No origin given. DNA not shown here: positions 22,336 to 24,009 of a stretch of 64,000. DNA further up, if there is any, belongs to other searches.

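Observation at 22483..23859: PcsB/EnvC-like coiled-coil protein carrying a lysozyme-like (SLT) domain instead of CHAP/LytM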

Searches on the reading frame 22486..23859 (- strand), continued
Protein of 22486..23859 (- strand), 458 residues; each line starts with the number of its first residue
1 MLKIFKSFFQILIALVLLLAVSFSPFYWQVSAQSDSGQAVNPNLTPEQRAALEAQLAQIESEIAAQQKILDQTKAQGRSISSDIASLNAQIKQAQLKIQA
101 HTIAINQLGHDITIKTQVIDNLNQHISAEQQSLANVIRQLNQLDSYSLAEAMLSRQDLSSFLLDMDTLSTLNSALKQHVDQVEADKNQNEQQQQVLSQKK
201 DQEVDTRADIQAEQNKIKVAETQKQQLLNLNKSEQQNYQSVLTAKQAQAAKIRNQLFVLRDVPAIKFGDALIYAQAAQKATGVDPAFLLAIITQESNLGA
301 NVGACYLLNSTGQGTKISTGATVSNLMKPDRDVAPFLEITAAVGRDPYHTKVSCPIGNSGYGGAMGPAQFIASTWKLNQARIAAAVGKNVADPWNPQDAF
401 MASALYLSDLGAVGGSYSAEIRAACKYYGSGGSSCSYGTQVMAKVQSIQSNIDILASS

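Call 63: search_solved_structures(query=A3, max_evalue=1, show_alignments=2)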
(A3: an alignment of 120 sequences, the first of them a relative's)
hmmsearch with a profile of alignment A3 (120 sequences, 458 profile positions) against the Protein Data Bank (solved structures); distinct sequences matched with E-value up to 1: 194 (the best 60 are shown).
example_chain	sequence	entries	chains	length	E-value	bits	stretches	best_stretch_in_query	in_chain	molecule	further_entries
8hd0_E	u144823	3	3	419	3.2e-13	52.5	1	44-254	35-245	Murein hydrolase activator EnvC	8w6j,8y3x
6tpi_A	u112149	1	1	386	3.8e-13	52.2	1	46-254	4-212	Murein hydrolase activator EnvC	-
8tzk_E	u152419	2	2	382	4.8e-08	35.4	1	43-254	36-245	Peptidase M23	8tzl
1ltm_A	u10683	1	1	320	1.6e-07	33.7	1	268-410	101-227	36 KDA SOLUBLE LYTIC TRANSGLYCOSYLASE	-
1d0k_A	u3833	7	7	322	1.7e-07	33.6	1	268-410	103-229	35KD SOLUBLE LYTIC TRANSGLYCOSYLASE | LYTIC MUREIN TRANSGLYCOSYLASE B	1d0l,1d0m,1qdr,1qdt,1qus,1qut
4lin_A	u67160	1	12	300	1.9e-07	33.4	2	30-127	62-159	Tail needle protein gp26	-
5o8x_A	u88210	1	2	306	2e-06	30.1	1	269-406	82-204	Soluble lytic transglycosylase B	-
8qox_B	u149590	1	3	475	2.1e-06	30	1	25-131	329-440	Conserved membrane protein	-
4anr_A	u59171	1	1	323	2.3e-06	29.9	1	269-406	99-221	SOLUBLE LYTIC TRANSGLYCOSYLASE B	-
8i6o_E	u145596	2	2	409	4.4e-06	28.9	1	41-269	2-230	Membrane-bound metallopeptidase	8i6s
7muc_AF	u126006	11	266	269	2e-05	26.8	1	45-120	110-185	DotF | IcmG (DotF)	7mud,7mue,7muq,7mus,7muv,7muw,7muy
5anz_A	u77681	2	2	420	2.1e-05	26.7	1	271-406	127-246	SOLUBLE LYTIC TRANSGLYCOSYLASE B3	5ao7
5ao8_A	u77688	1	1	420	2.1e-05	26.7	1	271-406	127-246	SOLUBLE LYTIC TRANGLYCOSILASE B3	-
2poh_A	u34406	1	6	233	2.2e-05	26.6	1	28-130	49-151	Head completion protein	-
4zkp_A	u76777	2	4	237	2.3e-05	26.5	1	28-130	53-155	Tail needle protein gp26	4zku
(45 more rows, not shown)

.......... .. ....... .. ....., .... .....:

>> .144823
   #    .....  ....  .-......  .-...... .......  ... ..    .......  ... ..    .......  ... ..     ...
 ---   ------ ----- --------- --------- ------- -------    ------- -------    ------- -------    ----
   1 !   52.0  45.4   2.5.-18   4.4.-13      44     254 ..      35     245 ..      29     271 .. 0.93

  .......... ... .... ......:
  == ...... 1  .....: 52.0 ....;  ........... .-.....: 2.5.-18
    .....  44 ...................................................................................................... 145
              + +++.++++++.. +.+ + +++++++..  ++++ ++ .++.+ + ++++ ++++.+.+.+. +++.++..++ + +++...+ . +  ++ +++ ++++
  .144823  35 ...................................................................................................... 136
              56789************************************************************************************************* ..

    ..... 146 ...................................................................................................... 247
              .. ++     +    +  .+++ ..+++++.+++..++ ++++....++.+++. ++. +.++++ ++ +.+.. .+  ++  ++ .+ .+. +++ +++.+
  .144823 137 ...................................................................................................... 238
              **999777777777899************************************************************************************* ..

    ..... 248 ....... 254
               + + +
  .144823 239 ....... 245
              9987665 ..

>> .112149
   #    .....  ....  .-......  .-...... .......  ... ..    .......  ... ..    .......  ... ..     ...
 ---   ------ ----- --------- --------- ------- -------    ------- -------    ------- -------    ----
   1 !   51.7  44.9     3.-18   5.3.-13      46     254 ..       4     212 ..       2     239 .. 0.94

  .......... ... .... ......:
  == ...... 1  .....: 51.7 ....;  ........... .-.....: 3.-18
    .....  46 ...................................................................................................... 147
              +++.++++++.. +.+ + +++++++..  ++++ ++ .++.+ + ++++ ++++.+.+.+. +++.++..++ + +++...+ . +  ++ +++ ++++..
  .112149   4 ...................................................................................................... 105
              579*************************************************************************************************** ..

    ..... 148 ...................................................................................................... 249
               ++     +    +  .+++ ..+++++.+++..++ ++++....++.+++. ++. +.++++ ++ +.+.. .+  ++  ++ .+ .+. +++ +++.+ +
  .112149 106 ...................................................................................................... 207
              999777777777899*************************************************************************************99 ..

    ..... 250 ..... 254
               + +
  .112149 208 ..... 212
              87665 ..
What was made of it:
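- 22555..23061 (-): Residues 267-435: compact lysozyme-fold lytic transglycosylase domain of family-3 (MltB/Slt35/SltB) type. The profile matches Slt35 at E 1.6e-7 (call 63).
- On EnvC/PcsB/CwlO/RipC-type FtsEX-coupled coiled-coil wall hydrolases and activators: EnvC from three species scores E 3.2e-13, 4.8e-8 and 4.4e-6; the E. coli alignment is gapless and in register (call 63).
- The profile match to EnvC is 6 orders of magnitude better than to any generic coiled coil and runs the full hairpin in register (call 63).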

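Call 65: list_cluster_members(proteins=[P0241, P0217, P0234, P0260, P0189, P0256, P0204, P0267, P0232, P0163])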
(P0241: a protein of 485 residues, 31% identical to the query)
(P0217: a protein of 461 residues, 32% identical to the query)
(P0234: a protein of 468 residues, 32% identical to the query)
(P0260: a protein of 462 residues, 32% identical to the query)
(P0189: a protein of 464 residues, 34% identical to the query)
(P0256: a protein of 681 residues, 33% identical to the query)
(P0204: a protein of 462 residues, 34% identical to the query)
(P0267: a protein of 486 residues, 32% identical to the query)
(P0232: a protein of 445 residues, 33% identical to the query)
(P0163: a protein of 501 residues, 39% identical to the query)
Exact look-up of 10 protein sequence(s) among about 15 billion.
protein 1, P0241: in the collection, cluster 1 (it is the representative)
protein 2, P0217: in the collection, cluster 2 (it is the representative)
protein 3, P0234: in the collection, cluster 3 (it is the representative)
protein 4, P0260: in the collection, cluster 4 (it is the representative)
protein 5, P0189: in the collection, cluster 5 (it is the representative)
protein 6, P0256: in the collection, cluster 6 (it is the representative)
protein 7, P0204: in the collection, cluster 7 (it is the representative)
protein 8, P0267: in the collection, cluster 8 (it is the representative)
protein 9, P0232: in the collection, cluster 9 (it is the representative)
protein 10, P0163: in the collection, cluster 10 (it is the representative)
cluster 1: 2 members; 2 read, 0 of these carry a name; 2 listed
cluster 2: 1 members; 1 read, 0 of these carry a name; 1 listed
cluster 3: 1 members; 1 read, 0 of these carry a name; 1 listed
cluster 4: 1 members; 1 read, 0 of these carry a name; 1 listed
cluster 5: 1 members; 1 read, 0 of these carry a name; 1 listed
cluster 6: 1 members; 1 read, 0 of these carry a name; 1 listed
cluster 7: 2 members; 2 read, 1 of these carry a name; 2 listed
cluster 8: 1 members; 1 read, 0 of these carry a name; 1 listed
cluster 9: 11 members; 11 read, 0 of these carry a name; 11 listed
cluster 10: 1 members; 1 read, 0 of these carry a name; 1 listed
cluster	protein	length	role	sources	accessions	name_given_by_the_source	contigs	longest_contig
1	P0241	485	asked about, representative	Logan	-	-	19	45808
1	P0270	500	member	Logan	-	-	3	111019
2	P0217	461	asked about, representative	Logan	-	-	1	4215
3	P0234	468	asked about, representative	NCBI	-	-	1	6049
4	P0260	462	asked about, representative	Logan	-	-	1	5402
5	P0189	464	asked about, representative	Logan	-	-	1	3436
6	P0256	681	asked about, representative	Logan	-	-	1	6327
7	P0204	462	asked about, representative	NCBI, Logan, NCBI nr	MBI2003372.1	MAG: lytic murein transglycosylase [Parcubacteria group bacterium] | lytic murein transglycosylase [Parcubacteria group bacterium]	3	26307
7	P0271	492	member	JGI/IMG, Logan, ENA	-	-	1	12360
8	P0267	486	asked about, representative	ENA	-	-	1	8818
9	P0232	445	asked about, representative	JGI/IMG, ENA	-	-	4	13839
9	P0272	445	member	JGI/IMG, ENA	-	-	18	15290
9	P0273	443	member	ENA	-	-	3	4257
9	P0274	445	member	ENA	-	-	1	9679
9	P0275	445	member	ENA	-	-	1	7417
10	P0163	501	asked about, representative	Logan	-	-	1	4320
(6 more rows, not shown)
